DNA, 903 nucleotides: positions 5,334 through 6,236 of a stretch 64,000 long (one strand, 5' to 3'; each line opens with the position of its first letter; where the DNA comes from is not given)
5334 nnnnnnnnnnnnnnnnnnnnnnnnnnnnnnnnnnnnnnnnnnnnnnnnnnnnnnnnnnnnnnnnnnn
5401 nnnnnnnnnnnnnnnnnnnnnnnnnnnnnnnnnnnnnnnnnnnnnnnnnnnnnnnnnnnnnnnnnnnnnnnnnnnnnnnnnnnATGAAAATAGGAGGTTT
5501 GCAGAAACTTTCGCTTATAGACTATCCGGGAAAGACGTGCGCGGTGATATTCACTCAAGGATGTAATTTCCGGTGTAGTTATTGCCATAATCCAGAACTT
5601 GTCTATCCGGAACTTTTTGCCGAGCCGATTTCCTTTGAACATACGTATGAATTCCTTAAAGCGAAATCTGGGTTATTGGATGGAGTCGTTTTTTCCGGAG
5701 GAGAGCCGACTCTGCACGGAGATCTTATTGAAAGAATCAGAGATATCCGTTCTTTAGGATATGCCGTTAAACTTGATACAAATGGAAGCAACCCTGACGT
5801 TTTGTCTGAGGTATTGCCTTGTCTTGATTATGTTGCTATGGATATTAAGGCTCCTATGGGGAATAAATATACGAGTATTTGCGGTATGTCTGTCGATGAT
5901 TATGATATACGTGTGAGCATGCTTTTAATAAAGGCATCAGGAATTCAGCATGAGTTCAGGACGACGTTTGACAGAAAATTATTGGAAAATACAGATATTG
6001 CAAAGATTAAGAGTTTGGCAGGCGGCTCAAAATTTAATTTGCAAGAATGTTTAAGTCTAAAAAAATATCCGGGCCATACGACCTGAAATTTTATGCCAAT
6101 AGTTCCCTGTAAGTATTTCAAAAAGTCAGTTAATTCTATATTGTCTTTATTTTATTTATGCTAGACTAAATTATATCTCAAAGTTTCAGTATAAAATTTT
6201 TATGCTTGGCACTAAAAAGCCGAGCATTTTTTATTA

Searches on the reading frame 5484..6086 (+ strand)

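Call 37: search_protein_families(library=pfam, proteins=[window:5484-6086:+], max_evalue=0.00001)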
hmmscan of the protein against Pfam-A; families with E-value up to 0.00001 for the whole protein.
window:5484-6086:+ (200 aa): 2 families
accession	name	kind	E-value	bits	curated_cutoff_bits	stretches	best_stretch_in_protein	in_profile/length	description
PF04055.27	Radical_SAM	-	4.3e-16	60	29.5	1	21-124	1-112/166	Radical SAM superfamily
PF13353.11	Fer4_12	-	8.1e-08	33.1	22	1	16-80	5-68/137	4Fe-4S single cluster domain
